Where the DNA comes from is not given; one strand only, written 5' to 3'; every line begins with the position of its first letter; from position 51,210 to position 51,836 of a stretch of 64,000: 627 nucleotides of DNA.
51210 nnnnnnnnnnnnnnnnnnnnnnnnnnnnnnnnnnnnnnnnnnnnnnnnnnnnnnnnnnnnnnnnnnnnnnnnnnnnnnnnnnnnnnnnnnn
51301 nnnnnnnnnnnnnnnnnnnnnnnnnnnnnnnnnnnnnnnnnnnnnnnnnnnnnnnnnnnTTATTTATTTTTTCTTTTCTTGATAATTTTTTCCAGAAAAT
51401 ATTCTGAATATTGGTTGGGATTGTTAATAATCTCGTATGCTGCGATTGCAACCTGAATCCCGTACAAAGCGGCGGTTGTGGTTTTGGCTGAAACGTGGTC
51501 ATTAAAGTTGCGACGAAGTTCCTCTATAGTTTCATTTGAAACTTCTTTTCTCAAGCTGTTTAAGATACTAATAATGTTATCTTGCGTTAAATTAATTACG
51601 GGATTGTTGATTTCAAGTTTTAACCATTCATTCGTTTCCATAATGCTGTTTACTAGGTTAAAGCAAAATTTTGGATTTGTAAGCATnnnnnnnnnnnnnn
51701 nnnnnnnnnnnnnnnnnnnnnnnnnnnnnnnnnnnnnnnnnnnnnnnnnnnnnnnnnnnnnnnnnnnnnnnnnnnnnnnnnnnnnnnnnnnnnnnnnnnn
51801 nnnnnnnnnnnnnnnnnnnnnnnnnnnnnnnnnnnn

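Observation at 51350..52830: AT-rich island of three tandem promoter/RHH-gene/convergent-sRNA modules ending in an orphan 108-aa gene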

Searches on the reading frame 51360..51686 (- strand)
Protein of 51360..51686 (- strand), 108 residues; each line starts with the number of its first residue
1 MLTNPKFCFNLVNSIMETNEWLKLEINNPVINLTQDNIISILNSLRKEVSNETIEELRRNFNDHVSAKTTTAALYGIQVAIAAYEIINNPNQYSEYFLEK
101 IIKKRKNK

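Call 7: search_protein_families(library=pfam, proteins=[window:51360-51686:-], max_evalue=1)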
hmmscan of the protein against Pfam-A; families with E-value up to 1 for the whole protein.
window:51360-51686:- (108 aa): 3 families
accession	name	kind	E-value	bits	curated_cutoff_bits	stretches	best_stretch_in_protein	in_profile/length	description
PF23868.1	Mmc1_C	-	0.055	13.5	27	1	29-86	84-132/175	Mmc1 C-terminal domain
PF13739.11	PdaC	-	0.081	14.5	29.1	1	17-93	3-77/95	Deacetylase PdaC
PF18904.5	DUF5660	-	0.25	12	24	1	50-103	6-56/109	Domain of unknown function (DUF5660)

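Call 10: find_encoding_contigs(protein=window:51360-51686:-, flank=6000, max_places=10)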
Protein window:51360-51686:- (108 aa): 16 contigs read that carry it; 10 places shown.
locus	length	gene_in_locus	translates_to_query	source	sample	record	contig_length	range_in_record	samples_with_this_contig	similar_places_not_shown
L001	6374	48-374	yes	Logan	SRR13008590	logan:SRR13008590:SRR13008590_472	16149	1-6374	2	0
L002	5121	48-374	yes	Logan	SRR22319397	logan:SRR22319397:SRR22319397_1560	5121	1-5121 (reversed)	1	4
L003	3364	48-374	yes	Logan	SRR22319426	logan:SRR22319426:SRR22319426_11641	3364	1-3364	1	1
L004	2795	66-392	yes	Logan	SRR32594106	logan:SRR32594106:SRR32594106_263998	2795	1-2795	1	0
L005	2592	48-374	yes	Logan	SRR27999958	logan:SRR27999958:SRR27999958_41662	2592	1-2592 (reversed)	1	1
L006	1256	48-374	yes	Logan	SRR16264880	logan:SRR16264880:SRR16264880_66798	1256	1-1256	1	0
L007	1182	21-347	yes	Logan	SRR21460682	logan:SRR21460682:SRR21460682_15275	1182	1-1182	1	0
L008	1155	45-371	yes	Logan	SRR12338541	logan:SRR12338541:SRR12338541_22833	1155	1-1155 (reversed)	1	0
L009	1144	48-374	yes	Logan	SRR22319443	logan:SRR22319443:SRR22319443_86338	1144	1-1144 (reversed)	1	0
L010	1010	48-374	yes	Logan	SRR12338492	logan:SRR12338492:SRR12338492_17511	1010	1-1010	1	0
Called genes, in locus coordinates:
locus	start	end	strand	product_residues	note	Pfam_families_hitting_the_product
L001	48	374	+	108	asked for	-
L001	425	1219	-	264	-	PF01177:Asp_Glu_race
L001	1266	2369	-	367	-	PF02463:SMC_N, PF13175:AAA_15, PF13476:AAA_23, PF13304:AAA_21 (weak)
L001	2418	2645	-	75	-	PF13275:S4_2, PF01479:S4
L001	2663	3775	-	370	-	PF00712:DNA_pol3_beta, PF02767:DNA_pol3_beta_2, PF02768:DNA_pol3_beta_3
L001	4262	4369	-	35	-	-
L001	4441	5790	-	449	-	PF11638:DnaA_N, PF00308:Bac_DnaA, PF01695:IstB_IS21, PF00004:AAA (weak), PF08299:Bac_DnaA_C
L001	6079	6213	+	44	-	PF00468:Ribosomal_L34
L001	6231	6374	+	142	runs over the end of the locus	PF00825:Ribonuclease_P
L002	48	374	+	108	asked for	-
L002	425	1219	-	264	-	PF01177:Asp_Glu_race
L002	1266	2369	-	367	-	PF02463:SMC_N, PF13175:AAA_15, PF13476:AAA_23, PF13304:AAA_21 (weak)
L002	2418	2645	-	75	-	PF13275:S4_2, PF01479:S4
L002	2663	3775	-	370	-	PF00712:DNA_pol3_beta, PF02767:DNA_pol3_beta_2, PF02768:DNA_pol3_beta_3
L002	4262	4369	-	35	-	-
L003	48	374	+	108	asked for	-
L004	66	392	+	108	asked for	-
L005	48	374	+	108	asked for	-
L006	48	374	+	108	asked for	-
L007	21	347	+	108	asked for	-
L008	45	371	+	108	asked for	-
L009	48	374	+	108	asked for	-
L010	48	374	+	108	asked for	-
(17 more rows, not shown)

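Call 11: find_homologous_proteins(query=window:51360-51686:-, max_evalue=0.01)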
Query window:51360-51686:- (108 aa): 2 proteins with E <= 0.01 among 16 candidates.
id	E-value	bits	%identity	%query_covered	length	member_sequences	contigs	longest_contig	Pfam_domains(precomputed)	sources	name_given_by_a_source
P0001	3.0e-56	205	94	100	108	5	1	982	-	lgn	-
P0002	3.5e-43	164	77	98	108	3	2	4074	-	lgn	-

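Call 12: find_encoding_contigs(protein=P0002, flank=6000, max_places=6)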
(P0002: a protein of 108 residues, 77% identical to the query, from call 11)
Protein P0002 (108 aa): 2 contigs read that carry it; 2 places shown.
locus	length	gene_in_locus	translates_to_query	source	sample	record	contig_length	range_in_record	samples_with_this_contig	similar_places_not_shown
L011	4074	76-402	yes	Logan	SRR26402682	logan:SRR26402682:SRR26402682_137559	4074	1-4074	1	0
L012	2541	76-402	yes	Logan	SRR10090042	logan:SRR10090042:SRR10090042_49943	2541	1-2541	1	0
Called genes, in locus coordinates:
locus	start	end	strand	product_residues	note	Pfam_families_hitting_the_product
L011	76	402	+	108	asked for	-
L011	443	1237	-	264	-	PF01177:Asp_Glu_race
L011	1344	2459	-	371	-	PF02463:SMC_N, PF13175:AAA_15, PF13476:AAA_23, PF13304:AAA_21 (weak)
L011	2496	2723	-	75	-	PF13275:S4_2, PF01479:S4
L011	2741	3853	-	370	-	PF00712:DNA_pol3_beta, PF02767:DNA_pol3_beta_2, PF02768:DNA_pol3_beta_3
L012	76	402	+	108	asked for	-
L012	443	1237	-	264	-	PF01177:Asp_Glu_race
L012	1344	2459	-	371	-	PF02463:SMC_N, PF13175:AAA_15, PF13476:AAA_23, PF13304:AAA_21 (weak)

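Call 13: find_encoding_contigs(protein=P0001, flank=6000, max_places=6)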
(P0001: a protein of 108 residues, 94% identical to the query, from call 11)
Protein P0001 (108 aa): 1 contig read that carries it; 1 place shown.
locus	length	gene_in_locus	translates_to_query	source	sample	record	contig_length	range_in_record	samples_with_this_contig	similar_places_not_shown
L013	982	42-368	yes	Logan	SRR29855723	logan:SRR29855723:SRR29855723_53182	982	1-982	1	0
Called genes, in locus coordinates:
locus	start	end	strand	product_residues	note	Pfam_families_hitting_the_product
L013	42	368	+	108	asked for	-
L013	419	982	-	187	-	?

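Call 24: find_related_loci(query=A1, collection=genome_contigs, flank=10000)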
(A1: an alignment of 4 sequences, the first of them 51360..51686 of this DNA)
Query A1 (108 aa) in genome_contigs; peptide patterns used: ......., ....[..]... (x = any residue, [..] = any of these).
28 stretches matched a pattern, but none encodes a relative of the query by tblastn (E <= 1e-3).

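Call 31: find_homologous_proteins(query=A2, max_evalue=1)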
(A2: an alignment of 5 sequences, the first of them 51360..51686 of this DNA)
Query A2 (5 sequences) (108 aa, profile of the alignment): 7 proteins with E <= 1 among 88 candidates.
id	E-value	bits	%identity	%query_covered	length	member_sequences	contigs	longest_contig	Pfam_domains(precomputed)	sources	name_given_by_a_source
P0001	1.7e-57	210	94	100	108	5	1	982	-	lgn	-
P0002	2.3e-55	203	77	98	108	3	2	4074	-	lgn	-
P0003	7.5e-51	189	49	98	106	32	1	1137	-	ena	-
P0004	1.4e-48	181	47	98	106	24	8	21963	-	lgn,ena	-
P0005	4.9e-47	176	48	98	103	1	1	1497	-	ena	-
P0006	2.3e-31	126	45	71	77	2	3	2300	-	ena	-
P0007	3.5e-31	125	43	77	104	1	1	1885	PF12002.14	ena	-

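Call 32: find_encoding_contigs(protein=P0004, flank=5000, max_places=8)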
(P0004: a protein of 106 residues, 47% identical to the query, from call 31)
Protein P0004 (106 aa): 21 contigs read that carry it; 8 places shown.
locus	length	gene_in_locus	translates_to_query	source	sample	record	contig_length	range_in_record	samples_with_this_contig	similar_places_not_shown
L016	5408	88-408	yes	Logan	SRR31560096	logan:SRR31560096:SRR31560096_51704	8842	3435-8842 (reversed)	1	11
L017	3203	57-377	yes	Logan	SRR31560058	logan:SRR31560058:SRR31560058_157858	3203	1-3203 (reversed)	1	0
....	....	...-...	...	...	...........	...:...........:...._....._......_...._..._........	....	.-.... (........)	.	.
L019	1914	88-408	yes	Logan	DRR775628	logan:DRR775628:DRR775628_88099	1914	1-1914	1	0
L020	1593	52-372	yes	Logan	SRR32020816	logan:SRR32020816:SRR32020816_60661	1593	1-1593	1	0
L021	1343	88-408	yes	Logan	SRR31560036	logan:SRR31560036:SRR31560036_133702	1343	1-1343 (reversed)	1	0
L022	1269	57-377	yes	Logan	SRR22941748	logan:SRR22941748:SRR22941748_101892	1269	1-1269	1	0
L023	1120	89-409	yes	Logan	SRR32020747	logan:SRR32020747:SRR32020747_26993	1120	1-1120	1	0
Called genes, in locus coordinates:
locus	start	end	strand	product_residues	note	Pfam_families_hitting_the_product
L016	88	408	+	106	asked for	-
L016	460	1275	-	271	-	PF01177:Asp_Glu_race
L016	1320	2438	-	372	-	PF02463:SMC_N, PF13175:AAA_15, PF13476:AAA_23, PF13304:AAA_21 (weak)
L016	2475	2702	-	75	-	PF13275:S4_2, PF01479:S4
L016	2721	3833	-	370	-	PF00712:DNA_pol3_beta, PF02767:DNA_pol3_beta_2, PF02768:DNA_pol3_beta_3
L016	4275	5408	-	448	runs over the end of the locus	PF11638:DnaA_N, PF00308:Bac_DnaA, PF01695:IstB_IS21, PF00004:AAA (weak), PF08299:Bac_DnaA_C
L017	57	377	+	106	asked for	-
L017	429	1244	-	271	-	PF01177:Asp_Glu_race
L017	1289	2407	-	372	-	PF02463:SMC_N, PF13175:AAA_15, PF13476:AAA_23, PF13304:AAA_21 (weak)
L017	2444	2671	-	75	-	PF13275:S4_2, PF01479:S4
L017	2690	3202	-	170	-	PF02767:DNA_pol3_beta_2 (weak), PF02768:DNA_pol3_beta_3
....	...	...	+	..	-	-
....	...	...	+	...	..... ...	-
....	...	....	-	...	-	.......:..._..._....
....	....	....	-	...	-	?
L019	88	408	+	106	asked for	-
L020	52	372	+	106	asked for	-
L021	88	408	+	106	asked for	-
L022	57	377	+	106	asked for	-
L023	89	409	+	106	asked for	-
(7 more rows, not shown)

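Call 33: find_encoding_contigs(protein=P0007, flank=5000, max_places=4)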
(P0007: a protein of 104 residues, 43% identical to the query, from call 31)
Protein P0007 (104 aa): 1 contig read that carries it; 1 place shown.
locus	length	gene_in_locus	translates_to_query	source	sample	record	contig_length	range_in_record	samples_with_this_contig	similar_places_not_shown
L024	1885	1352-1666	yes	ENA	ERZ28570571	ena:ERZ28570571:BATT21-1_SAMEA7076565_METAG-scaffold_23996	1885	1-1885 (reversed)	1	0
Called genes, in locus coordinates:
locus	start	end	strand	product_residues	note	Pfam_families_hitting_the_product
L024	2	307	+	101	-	?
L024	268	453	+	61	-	-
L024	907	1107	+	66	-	-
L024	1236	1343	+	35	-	-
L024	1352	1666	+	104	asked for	PF12002:MgsA_C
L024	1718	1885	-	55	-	?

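Call 42: predict_structure(alignment_id=A3)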
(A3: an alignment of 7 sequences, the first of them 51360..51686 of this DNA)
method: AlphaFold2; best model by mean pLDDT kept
length: 108 residues; sequences in the alignment: 7
mean_pLDDT: 54.5   pTM: 0.32
mean pLDDT of the five models: 54.5, 53.9, 53.5, 46.3, 46.2
residues with pLDDT >= 90: 0; 70-90: 7; 50-70: 67; < 50: 34
segments of 3 or more residues with pLDDT < 50: 4-6, 67-78, 101-108
pLDDT, mean of each block of 10 residues (from residue 1): 47 53 52 61 69 67 49 46 54 53 45
secondary structure, 60 per line:
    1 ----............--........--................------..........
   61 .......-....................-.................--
elements in order: H5-16 H19-26 H29-44 H51-67 H69-88 H90-106

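Call 43: search_protein_representatives(alignment_id=A3)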
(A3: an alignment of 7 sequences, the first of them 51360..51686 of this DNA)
Query: 7 sequences, 106 profile positions. Proteins with E-value up to 0.001 (for the whole library): 139; up to 1e-10: 18; up to 1e-30: 3. The best 139 are listed.
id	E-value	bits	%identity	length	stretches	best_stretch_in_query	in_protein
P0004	5.2e-55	200.3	-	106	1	1-106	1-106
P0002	1.8e-51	188.9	-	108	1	1-106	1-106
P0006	2.2e-36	140.4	-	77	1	30-106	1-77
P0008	3.6e-24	101.1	-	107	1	3-104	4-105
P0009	9.8e-24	99.7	-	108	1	1-102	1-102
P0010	3.1e-22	94.9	-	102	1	1-100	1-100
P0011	1.3e-17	80.0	-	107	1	4-103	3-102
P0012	9.9e-16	74.0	-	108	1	2-101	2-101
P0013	2.4e-13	66.3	-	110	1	8-104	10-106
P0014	1.5e-12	63.8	-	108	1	1-100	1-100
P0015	3.4e-12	62.6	-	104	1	5-101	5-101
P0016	8.1e-12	61.4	-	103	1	5-101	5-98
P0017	1.1e-11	61.0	-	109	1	4-102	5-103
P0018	3.0e-11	59.6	-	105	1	7-99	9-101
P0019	3.2e-11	59.5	-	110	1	1-98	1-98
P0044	1.3e-08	51.1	-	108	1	7-104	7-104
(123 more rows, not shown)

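Call 45: search_protein_families(library=pfam, alignment_id=A4, max_evalue=0.01)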
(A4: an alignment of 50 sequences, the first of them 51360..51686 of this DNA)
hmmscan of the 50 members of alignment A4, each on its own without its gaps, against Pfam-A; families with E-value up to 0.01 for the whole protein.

A. member 1, window:51360-51686:- (108 aa): 0 families

B. families by the number of members that match (of 50 scanned): 4 families
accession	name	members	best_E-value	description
PF23170.1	bHLH_PER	1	0.0032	Period circadian protein homolog bHLH-like domain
PF22564.2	HAAS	1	0.0053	HAAS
PF07197.17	DUF1409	1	0.0088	Protein of unknown function (DUF1409)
PF00619.27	CARD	1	0.0089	Caspase recruitment domain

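Call 46: search_protein_families(library=phrogs, alignment_id=A4, max_evalue=0.01)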
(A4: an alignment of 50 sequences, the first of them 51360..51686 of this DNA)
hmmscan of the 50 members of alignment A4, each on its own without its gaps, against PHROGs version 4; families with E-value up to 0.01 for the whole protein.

A. member 1, window:51360-51686:- (108 aa): 0 families

B. families by the number of members that match (of 50 scanned): 2 families
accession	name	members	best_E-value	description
phrog_28543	-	1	0.002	-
phrog_9556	-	1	0.004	DNA polymerase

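Call 47: find_homologous_proteins(query=A4, max_evalue=0.001)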
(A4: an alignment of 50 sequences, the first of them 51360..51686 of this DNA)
Query A4 (50 sequences) (108 aa, profile of the alignment): 19 proteins with E <= 0.001 among 1297 candidates.
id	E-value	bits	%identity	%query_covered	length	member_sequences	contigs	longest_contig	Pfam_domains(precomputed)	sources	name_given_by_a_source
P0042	1.3e-31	127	19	84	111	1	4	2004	-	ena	-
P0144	1.7e-30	123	21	85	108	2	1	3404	-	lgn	-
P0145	3.3e-30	122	24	87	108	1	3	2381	-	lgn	-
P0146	1.9e-29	120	23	91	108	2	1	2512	-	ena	-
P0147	2.4e-29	119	23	90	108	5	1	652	-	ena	-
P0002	5.5e-29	118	77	98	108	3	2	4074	-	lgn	-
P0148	6.7e-29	118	22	87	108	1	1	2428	-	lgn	-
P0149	7.1e-29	118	22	82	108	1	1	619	-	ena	-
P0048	7.9e-29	118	24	82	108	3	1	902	-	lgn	-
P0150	9.2e-29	117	24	85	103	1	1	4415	-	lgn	-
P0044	3.6e-28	115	21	89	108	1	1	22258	-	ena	-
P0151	3.0e-26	109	-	-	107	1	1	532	-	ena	-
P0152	5.5e-26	108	23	88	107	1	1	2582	-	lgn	-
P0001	7.4e-26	108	94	100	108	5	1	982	-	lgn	-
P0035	1.1e-24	104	23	86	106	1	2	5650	-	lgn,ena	-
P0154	8.2e-21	92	19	86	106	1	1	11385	-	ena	-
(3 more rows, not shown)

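Call 48: search_protein_families(library=ncbifam, alignment_id=A4, max_evalue=0.01)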
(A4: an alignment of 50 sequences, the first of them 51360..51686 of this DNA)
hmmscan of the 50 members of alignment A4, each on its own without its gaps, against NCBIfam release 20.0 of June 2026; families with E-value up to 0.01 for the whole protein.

A. member 1, window:51360-51686:- (108 aa): 1 family
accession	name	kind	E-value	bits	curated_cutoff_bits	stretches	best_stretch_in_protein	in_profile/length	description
TIGR02045.1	P_fruct_ADP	equivalog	0.0078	14.9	408.1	1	12-107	155-248/446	ADP-specific phosphofructokinase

B. families by the number of members that match (of 50 scanned): 5 families
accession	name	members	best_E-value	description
NF005235.0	PRK06740.1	1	0.0011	histidinol phosphate phosphatase domain-containing protein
NF007113.1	PRK09562.1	1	0.0031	nucleoside triphosphate pyrophosphohydrolase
NF038222.1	IcmW_IVB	1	0.0039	type IVB secretion system protein IcmW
TIGR02045.1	P_fruct_ADP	1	0.0078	ADP-specific phosphofructokinase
NF001862.0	PRK00601.1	1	0.0095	dUTP diphosphatase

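Call 49: find_encoding_contigs(protein=P0044, flank=5000, max_places=3)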
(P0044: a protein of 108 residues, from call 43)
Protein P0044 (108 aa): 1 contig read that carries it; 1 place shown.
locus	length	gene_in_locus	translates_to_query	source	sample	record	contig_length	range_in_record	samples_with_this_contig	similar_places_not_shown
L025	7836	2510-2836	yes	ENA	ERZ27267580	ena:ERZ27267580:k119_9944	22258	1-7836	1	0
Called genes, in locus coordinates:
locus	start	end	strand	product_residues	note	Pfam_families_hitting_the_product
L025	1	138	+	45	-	?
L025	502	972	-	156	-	PF13274:SocA_Panacea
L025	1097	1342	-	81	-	-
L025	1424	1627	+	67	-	-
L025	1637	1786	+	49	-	-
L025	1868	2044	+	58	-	-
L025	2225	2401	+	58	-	-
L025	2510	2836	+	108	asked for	-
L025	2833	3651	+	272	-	PF02498:Bro-N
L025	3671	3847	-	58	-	-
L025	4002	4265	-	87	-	-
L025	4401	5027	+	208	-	-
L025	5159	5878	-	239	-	PF01551:Peptidase_M23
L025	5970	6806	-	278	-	PF00590:TP_methylase, PF23016:RsmI_C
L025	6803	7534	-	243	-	PF05175:MTS, PF13489:Methyltransf_23, PF01728:FtsJ (weak), PF06325:PrmA (weak), PF13847:Methyltransf_31, PF08241:Methyltransf_11, PF08242:Methyltransf_12, PF13649:Methyltransf_25, +1 more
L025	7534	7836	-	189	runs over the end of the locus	PF00293:NUDIX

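Call 50: find_encoding_contigs(protein=P0154, flank=5000, max_places=3)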
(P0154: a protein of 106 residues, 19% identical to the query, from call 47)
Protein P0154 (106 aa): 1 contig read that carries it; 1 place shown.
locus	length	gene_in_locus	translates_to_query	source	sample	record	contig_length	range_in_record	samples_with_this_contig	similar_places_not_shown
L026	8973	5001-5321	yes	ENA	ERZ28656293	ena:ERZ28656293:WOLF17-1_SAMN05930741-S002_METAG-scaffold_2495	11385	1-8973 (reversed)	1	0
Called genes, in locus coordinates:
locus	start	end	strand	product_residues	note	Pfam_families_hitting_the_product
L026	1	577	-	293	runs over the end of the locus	-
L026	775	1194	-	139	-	-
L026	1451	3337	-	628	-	PF13481:AAA_25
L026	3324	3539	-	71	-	-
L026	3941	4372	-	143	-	-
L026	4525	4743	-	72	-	PF13443:HTH_26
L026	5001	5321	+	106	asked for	-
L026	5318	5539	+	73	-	-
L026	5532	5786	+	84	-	-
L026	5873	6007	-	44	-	-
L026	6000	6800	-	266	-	PF01051:Rep3_N, PF21205:Rep3_C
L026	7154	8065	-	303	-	-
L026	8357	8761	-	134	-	PF19552:DUF6075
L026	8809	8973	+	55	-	?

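Call 56: search_dna_similar(query=P0044, collection=phages, mode=protein, max_evalue=0.01)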
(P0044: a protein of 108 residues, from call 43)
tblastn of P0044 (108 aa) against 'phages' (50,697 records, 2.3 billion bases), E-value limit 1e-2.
No match.

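Call 57: search_dna_similar(query=P0044, collection=plasmids, mode=protein, max_evalue=0.01)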
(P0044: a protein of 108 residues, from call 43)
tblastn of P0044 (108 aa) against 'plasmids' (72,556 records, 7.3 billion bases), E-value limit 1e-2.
No match.
